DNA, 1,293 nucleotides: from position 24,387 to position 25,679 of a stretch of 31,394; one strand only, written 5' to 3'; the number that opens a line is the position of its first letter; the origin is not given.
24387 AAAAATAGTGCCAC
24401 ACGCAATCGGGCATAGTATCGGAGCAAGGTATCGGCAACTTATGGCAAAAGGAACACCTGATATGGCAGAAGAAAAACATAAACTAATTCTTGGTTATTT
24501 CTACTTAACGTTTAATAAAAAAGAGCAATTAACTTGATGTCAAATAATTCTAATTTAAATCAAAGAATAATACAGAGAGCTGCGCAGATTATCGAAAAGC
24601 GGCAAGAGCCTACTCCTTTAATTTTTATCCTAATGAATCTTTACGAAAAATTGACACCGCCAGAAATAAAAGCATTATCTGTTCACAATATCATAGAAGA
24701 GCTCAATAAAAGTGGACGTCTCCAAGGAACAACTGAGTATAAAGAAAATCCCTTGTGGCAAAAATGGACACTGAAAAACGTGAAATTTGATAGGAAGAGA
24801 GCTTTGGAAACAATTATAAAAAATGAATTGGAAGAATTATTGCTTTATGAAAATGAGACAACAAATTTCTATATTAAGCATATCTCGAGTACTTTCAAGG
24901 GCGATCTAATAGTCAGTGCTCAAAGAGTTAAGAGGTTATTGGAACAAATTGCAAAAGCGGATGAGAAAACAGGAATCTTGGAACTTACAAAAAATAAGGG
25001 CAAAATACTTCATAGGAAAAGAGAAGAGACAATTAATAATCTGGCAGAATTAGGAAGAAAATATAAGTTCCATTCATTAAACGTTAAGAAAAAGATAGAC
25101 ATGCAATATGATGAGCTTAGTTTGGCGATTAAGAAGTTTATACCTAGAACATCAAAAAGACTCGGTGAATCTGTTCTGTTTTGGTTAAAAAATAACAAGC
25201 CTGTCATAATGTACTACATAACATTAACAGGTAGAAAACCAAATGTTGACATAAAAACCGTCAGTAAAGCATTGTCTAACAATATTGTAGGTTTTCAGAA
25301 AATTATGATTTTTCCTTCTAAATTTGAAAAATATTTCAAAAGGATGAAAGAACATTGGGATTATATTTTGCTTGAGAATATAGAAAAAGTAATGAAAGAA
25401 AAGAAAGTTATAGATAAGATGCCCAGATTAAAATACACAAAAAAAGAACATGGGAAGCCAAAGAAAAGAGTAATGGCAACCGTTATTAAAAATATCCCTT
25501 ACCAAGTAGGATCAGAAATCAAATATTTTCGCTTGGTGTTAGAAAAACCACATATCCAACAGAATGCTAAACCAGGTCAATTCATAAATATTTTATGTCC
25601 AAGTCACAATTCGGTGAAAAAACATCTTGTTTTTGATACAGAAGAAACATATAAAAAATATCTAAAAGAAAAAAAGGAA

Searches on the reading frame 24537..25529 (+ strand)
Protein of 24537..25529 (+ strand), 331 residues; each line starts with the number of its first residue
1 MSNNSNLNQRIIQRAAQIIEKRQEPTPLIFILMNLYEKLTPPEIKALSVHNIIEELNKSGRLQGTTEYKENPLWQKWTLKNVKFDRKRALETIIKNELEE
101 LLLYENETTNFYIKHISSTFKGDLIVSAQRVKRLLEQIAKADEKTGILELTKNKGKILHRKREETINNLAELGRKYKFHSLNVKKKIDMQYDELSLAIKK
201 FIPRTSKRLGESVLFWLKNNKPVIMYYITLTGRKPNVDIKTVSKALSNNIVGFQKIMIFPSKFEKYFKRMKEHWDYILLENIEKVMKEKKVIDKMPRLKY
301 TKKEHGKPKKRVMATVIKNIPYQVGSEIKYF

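Call 48: search_protein_families(library=pfam, proteins=[window:24537-25529:+], max_evalue=0.01)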
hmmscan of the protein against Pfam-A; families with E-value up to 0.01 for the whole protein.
window:24537-25529:+ (331 aa): 0 families

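Call 55: search_solved_structures(query=A2, max_evalue=1)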
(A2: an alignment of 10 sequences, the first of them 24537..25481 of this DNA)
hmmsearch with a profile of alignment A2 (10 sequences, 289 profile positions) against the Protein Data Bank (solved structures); distinct sequences matched with E-value up to 1: 1.
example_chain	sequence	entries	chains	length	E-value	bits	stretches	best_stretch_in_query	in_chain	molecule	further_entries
9v41_A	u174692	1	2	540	0.038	16.3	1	105-186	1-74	(-)-camphene/tricyclene synthase, chloroplastic-like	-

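Call 64: search_protein_representatives(alignment_id=A2)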
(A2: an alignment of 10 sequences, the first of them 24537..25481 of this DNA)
Query: 10 sequences, 289 profile positions. Proteins with E-value up to 0.001 (for the whole library): 42; up to 1e-10: 8; up to 1e-30: 3. The best 42 are listed.
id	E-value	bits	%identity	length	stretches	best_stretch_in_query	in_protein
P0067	1.8e-113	394.8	-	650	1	3-289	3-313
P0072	2.4e-110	384.5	-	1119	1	2-289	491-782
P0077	1.3e-71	257.4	-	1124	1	2-289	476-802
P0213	1.6e-12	63.5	-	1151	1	7-264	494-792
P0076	1.7e-11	60.1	-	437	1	197-289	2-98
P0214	4.1e-11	58.8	-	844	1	4-270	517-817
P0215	4.7e-11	58.6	-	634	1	5-268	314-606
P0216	7.5e-11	58.0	-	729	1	4-265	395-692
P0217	2.2e-10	56.4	-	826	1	7-264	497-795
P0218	5.4e-10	55.2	-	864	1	7-269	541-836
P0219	6.0e-10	55.0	-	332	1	5-279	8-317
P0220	7.0e-10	54.8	-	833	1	5-270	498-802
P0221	1.6e-09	53.7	-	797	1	4-260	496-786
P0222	1.7e-09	53.5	-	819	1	3-261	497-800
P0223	2.5e-09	53.0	-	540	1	4-262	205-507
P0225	3.6e-09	52.5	-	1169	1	3-268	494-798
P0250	3.4e-04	36.2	-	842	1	6-249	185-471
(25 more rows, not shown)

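Call 65: search_protein_families(library=pfam, proteins=[P0213, P0214, P0215, P0217, P0218, P0220, P0225, P0219, P0250, P0216], max_evalue=0.001)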
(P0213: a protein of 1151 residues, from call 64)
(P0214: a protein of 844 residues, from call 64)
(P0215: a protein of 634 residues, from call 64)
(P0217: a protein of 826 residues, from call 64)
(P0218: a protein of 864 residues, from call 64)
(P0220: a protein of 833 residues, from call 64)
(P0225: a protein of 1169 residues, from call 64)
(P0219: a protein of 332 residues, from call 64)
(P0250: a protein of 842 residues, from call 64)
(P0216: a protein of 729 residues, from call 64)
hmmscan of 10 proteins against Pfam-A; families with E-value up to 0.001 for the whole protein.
P0213 (1151 aa): 7 families
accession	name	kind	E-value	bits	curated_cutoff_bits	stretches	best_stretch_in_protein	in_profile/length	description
PF01555.25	N6_N4_Mtase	-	1.8e-15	58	26.7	1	25-78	161-214/221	DNA methylase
PF10418.14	DHODB_Fe-S_bind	-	2.1e-13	50.2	23.9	1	1098-1144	1-40/41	Iron-sulfur cluster binding domain of dihydroorotate dehydrogenase B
PF00175.26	NAD_binding_1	-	4e-07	31.1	22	1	978-1082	1-108/109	Oxidoreductase NAD-binding domain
PF01170.24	UPF0020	-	4.5e-07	30.2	22.3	0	43-94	26-65/197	RMKL-like, methyltransferase domain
PF03602.21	Cons_hypoth95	-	2.2e-05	24.7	24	0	45-94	41-91/182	Conserved hypothetical protein 95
PF02086.21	MethyltransfD12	-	0.0006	20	22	0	45-88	20-63/253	D12 class N6 adenine-specific DNA methyltransferase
PF06325.19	PrmA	-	0.00081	19.4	22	0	38-84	154-201/296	Ribosomal protein L11 methyltransferase (PrmA)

P0214 (844 aa): 4 families
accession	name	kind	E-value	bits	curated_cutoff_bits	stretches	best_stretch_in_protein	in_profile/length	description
PF01555.25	N6_N4_Mtase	-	3.1e-22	80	26.7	2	25-78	160-213/221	DNA methylase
PF03602.21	Cons_hypoth95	-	5.6e-06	26.6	24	0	47-111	42-104/182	Conserved hypothetical protein 95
PF09723.15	Zn_ribbon_8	-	7.5e-06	26.3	34.4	0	115-146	4-36/41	Zinc ribbon domain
PF01170.24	UPF0020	-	4.3e-05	23.7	22.3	0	45-65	27-47/197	RMKL-like, methyltransferase domain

P0215 (634 aa): 1 family
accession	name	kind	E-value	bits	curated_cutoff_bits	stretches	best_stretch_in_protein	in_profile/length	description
PF01555.25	N6_N4_Mtase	-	4.4e-07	30.5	26.7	1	171-281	1-89/221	DNA methylase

P0217 (826 aa): 4 families
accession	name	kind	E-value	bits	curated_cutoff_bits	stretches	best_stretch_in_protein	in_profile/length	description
PF01555.25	N6_N4_Mtase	-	1.6e-16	61.4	26.7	1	24-73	164-213/221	DNA methylase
PF01170.24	UPF0020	-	5.7e-05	23.3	22.3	0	41-76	28-63/197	RMKL-like, methyltransferase domain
PF02086.21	MethyltransfD12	-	0.00028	21.1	22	0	41-104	20-79/253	D12 class N6 adenine-specific DNA methyltransferase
PF03602.21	Cons_hypoth95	-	0.00037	20.6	24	0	42-75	42-76/182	Conserved hypothetical protein 95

P0218 (864 aa): 6 families
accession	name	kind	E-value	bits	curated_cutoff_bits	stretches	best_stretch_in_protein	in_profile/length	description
PF01555.25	N6_N4_Mtase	-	1.5e-19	71.3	26.7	2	24-76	160-212/221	DNA methylase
PF03602.21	Cons_hypoth95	-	2.8e-06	27.6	24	0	44-96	40-92/182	Conserved hypothetical protein 95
PF01170.24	UPF0020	-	3e-06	27.5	22.3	0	44-90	27-65/197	RMKL-like, methyltransferase domain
PF02086.21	MethyltransfD12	-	3.5e-05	24.1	22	0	43-120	17-93/253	D12 class N6 adenine-specific DNA methyltransferase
PF06325.19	PrmA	-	8.4e-05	22.6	22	1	39-92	155-209/296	Ribosomal protein L11 methyltransferase (PrmA)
PF09445.16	Methyltransf_15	-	0.00043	20.3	22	0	47-88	2-43/165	RNA cap guanine-N2 methyltransferase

P0220 (833 aa): 4 families
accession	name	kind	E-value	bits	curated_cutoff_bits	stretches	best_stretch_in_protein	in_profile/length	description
PF01555.25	N6_N4_Mtase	-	3e-18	67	26.7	2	19-76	159-213/221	DNA methylase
PF01170.24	UPF0020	-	8e-08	32.6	22.3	0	43-136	27-100/197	RMKL-like, methyltransferase domain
PF03602.21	Cons_hypoth95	-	9.4e-08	32.4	24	0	44-110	41-105/182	Conserved hypothetical protein 95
PF02086.21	MethyltransfD12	-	0.00033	20.9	22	0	42-128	17-93/253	D12 class N6 adenine-specific DNA methyltransferase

P0225 (1169 aa): 5 families
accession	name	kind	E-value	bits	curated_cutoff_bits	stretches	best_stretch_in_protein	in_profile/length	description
PF01555.25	N6_N4_Mtase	-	3.7e-14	53.7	26.7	1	25-78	160-213/221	DNA methylase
PF10418.14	DHODB_Fe-S_bind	-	4e-13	49.3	23.9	1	1118-1164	1-40/41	Iron-sulfur cluster binding domain of dihydroorotate dehydrogenase B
PF02086.21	MethyltransfD12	-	3.9e-08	33.8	22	1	38-159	10-126/253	D12 class N6 adenine-specific DNA methyltransferase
PF00175.26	NAD_binding_1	-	0.00024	22.2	22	0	1041-1103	47-108/109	Oxidoreductase NAD-binding domain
PF03602.21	Cons_hypoth95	-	0.0003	20.9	24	0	315-358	83-128/182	Conserved hypothetical protein 95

P0219 (332 aa): 0 families

P0250 (842 aa): 1 family
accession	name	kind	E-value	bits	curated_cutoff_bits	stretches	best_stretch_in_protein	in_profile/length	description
PF10418.14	DHODB_Fe-S_bind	-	1.1e-09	38.3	23.9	1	791-839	2-40/41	Iron-sulfur cluster binding domain of dihydroorotate dehydrogenase B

P0216 (729 aa): 1 family
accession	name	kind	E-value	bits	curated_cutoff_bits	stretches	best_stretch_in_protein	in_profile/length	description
PF01555.25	N6_N4_Mtase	-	0.00037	20.9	26.7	1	253-356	1-83/221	DNA methylase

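Call 66: predict_structure(alignment_id=A2)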
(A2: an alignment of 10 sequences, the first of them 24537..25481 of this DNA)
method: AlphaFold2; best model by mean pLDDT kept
length: 315 residues; sequences in the alignment: 10
mean_pLDDT: 83.0   pTM: 0.73
mean pLDDT of the five models: 83.0, 82.4, 81.9, 80.8, 77.0
residues with pLDDT >= 90: 115; 70-90: 167; 50-70: 9; < 50: 24
segments of 3 or more residues with pLDDT < 50: 294-315
pLDDT, mean of each block of 10 residues (from residue 1): 67 92 92 86 82 88 77 87 89 89 83 89 89 92 85 82 90 92 89 90 84 92 93 89 93 92 85 85 81 43 32 37
secondary structure, 60 per line:
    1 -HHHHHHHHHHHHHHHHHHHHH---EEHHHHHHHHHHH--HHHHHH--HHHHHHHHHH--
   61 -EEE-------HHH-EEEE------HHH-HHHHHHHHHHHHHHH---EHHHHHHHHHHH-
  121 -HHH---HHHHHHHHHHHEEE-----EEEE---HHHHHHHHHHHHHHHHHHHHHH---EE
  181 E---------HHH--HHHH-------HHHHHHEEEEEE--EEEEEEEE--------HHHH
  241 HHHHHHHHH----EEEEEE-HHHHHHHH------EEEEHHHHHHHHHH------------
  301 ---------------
elements in order: H2-22 H28-38 H41-46 H49-58 E62-64 E76-79 H90-104 H109-119 H128-138 E139-141 E147-150 H154-175 E179-181 H196-199 H207-212 E213-218 E221-228 H237-249 E254-259 H261-268 E275-278 H279-288

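Call 71: fold_search(model_id=the predicted structure, library=pdb)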
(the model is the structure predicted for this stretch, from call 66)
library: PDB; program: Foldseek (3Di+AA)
matches with E <= 10: 291; with E <= 0.001: 0
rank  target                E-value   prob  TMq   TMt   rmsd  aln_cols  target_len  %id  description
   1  6hz4_M                2.4e-02  0.28  0.19  0.18  16.8       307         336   11  Structure of McrBC without DNA binding domains (one half of the full complex) (released 2019-07-24)
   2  9rw7_D                3.3e-02  0.82  0.20  0.14  24.5       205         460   10  Egalitarian-BicD in complex with bcdSLV of bicoid mRNA (Structure A) (released 2026-03-25)
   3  8iue_P                3.7e-02  0.51  0.16  0.16  16.7       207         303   12  RNA polymerase III pre-initiation complex melting complex 1 (released 2023-05-24)
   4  6ut7_G                8.2e-02  0.23  0.20  0.16  17.1       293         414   12  Fitted model for the tetradecameric assembly of Thermococcus gammatolerans McrB AAA+ hexamers with bound McrC (released 2020-10-21)
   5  8ij1_A                9.1e-02  0.63  0.16  0.07  21.6       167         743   11  Protomer 1 and 2 of the asymmetry trimer of the Cul2-Rbx1-EloBC-FEM1B ubiquitin ligase complex (released 2024-02-28)
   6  8ity_M                9.1e-02  0.47  0.18  0.15  17.2       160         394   12  human RNA polymerase III pre-initiation complex closed DNA 1 (released 2023-06-07)
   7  7bdv_A                9.1e-02  0.41  0.26  0.24  14.0       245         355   13  Structure of Can2 from Sulfobacillus thermosulfidooxidans in complex with cyclic tetra-adenylate (cA4) (released 2021-03-03)
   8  8iue_M                1.0e-01  0.35  0.17  0.14  18.2       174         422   11  RNA polymerase III pre-initiation complex melting complex 1 (released 2023-05-24)
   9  2doa_MODEL_1_A        1.4e-01  0.98  0.16  0.46   5.8        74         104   16  Solution structure of the helical domain in human Eleven-nineteen lysine-rich leukemia protein ELL (released 2007-05-22)
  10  7oz3_A                1.4e-01  0.33  0.16  0.22  18.6       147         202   15  S. agalactiae BusR in complex with its busA-promotor DNA (released 2021-08-11)
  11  9qbd_B                1.8e-01  0.60  0.17  0.39   7.5       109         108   12  Crystal structure of Brachyspira hampsonii PadR with Leu88 replaced by 3-aminotyrosine (released 2026-03-11)
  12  8rhz_A                1.9e-01  0.28  0.16  0.06  14.8       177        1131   14  Structure of CUL9-RBX1 ubiquitin E3 ligase complex in unneddylated conformation - symmetry expanded unneddylated dimer (released 2024-04-17)
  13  7asu                  2.7e-01  0.33  0.18  0.29  16.9       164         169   12  Crystal structure of tWHD1 of Rpc5 subunit of human RNA Polymerase III (released 2020-12-30)
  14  6neg_B                3.0e-01  0.12  0.17  0.15  16.4       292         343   12  N191D, F205S mutant of scoulerine-9-O methyltransferase from Thalictrum flavum complexed with S-ADENOSYL-L-HOMOCYSTEIN (released 2019-12-18)
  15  5tjj_B                3.2e-01  0.91  0.18  0.23   5.1        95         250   15  Crystal structure of IcIR transcriptional regulator from Alicyclobacillus acidocaldarius (released 2016-10-26)
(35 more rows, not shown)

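Call 74: search_protein_families(library=padloc, proteins=[P0214, P0218], max_evalue=0.001)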
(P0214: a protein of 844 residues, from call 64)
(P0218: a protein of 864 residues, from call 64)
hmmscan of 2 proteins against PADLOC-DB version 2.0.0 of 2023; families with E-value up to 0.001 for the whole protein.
P0214 (844 aa): 57 families (the best 25 are shown)
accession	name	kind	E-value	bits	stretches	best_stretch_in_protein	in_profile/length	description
PDLC02541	PglX|PglXI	-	2.4e-60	202.7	2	69-475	189-594/919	PglXI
PDLC03367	MTase_II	-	6.9e-60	201.1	1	13-503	8-476/633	Type II methyltransferase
PDLC03312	MTase_II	-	2.2e-43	146.3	1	19-473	787-1232/1344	Type II methyltransferase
PDLC03346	MTase_II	-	1.2e-38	130.5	3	368-471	606-704/1068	Type II methyltransferase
PDLC03319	MTase_II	-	2e-29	100.8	2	216-471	149-390/503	Type II methyltransferase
PDLC03353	MTase_II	-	6.5e-20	69.8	2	26-85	188-247/260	Type II methyltransferase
PDLC03371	MTase_II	-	9.6e-18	62.6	1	28-91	192-255/260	Type II methyltransferase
PDLC03380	MTase_II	-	9.8e-17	59.2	2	23-101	33-111/393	Type II methyltransferase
PDLC03265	MTase_II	-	2.2e-15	54.9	1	25-90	265-330/333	Type II methyltransferase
PDLC03228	MTase_II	-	1.1e-14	52.8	1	29-79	146-196/227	Type II methyltransferase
PDLC03325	MTase_II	-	2.4e-14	50.9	1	35-115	80-161/426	Type II methyltransferase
PDLC03239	MTase_II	-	8.1e-14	49.1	1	25-115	69-161/442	Type II methyltransferase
PDLC03322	MTase_II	-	1.5e-13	48.4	1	22-108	37-126/446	Type II methyltransferase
PDLC03387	MTase_II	-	2.8e-13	47.7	1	28-89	215-276/289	Type II methyltransferase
PDLC03308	MTase_II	-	1.5e-12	45.3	1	28-77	334-383/419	Type II methyltransferase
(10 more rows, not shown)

P0218 (864 aa): 59 families (the best 25 are shown)
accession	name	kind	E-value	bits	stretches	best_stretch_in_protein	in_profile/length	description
PDLC02541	PglX|PglXI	-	3.6e-71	238.5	2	68-489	189-588/919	PglXI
PDLC03367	MTase_II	-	4.6e-57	191.7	1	12-534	8-487/633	Type II methyltransferase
PDLC03312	MTase_II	-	2.8e-49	165.8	2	18-337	189-495/1344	Type II methyltransferase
PDLC03319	MTase_II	-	3e-43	146.4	2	203-492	132-391/503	Type II methyltransferase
PDLC03346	MTase_II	-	9.9e-43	144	2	128-490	362-703/1068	Type II methyltransferase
PDLC03353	MTase_II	-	8e-19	66.2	2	25-76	188-239/260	Type II methyltransferase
PDLC03380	MTase_II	-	5e-18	63.5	2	378-473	253-343/393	Type II methyltransferase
PDLC04134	mad2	-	2.8e-16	57.4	2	43-94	289-340/492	mads_2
PDLC03325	MTase_II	-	9.9e-16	55.5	1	37-105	83-151/426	Type II methyltransferase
PDLC03371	MTase_II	-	1.1e-15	55.9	1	26-76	191-241/260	Type II methyltransferase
PDLC03322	MTase_II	-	2.9e-15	54.1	1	22-113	38-132/446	Type II methyltransferase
PDLC03239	MTase_II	-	1.3e-14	51.8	2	24-114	69-161/442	Type II methyltransferase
PDLC03299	MTase_II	-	2.6e-13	48.1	1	27-92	197-259/296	Type II methyltransferase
PDLC03350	MTase_II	-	7.5e-12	43.3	1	28-78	236-286/312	Type II methyltransferase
PDLC03249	MTase_II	-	9.2e-12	42.5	1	41-120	134-213/541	Type II methyltransferase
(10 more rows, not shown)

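Call 75: search_protein_families(library=ncbifam, proteins=[P0214], max_evalue=0.001)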
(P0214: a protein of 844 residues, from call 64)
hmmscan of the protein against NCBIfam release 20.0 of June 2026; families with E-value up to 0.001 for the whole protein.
P0214 (844 aa): 6 families
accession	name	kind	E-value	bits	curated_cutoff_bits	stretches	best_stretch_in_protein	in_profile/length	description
NF042963.1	DUF1156_antiphage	equivalog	1.7e-13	49.7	1000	2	240-468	464-672/960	anti-phage-associated DUF1156 domain-containing protein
NF010253.0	PRK13699.1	subfamily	1.6e-11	44.3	244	1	29-76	146-193/226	DNA methyltransferase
NF008572.0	PRK11524.1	equivalog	3.8e-10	39.3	292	1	28-77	196-245/294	adenine-specific DNA-methyltransferase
NF050803.1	DnaMtaseCcrMCaul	equivalog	4.6e-09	35.7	830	1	29-91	188-250/350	adenine-specific DNA-methyltransferase CcrM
TIGR01177.1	TIGR01177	hypoth_equivalog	7.1e-06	25.6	316.55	0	46-77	182-213/330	TIGR01177 family methyltransferase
NF047912.1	ECs_2282_CxxC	subfamily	0.00017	21.5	37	0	139-176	4-41/60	ECs_2282 family putative zinc-binding protein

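Call 85: search_dna_similar(query=window:24537-25529:+, collection=phages, mode=protein, max_evalue=0.001, max_rows=8)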
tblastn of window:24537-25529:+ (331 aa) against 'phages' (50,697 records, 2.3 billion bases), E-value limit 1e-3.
No match.

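Call 86: search_dna_similar(query=P0214, collection=plasmids, mode=protein, max_evalue=0.00001, max_rows=8)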
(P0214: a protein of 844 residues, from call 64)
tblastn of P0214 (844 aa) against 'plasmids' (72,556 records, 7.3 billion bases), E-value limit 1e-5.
Records with a match: 56; places in all: 79; records where one place covers at least 80% of the query: 0.
Best place of each record, by identity: <60% 56.
By first word of the organism name: Haloarcula 4; Streptomyces 4; Paenarthrobacter 3; Clostridium 2; Halorussus 2; Halobacterium 2; Enterococcus 2; Burkholderia 2; Kurthia 1; Thiospirochaeta 1; and 33 more.
By predicted mobility (MOB-suite, as given by PLSDB): non-mobilizable 40; conjugative 12; mobilizable 4.
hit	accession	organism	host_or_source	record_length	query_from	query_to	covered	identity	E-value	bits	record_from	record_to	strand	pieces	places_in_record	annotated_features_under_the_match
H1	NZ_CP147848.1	Kurthia gibsonii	water,water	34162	13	574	67%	30.9%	3e-56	246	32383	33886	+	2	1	DNA methyltransferase | helix-turn-helix domain-containing protein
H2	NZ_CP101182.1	Paenarthrobacter ureafaciens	mixed culture,soil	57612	21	573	66%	28.8%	3e-49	197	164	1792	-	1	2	DNA methyltransferase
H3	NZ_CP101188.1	Paenarthrobacter ureafaciens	mixed culture,soil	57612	21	573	66%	28.8%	3e-49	197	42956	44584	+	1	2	DNA methyltransferase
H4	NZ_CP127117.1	Paenarthrobacter sp. R1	cell culture,sediment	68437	21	573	66%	28.8%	3e-49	197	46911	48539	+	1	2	DNA methyltransferase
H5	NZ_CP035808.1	Thiospirochaeta perfilievii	cell culture,Thiodendron" bacterial ...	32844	4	509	60%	30.2%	2e-52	206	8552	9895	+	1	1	DNA methyltransferase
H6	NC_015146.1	Pseudarthrobacter phenanthrenivorans Sphe3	creosote-polluted soil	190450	21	475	54%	30.5%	7e-49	196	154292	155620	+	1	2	DNA methyltransferase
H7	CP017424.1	Arthrobacter sp. ZXY-2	whole organism,soil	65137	21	475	54%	30.5%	2e-48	194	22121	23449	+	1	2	DNA methylase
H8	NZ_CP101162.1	Halorarius halobius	cell culture,salt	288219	20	469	53%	29.7%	7e-49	196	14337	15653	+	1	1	DNA methyltransferase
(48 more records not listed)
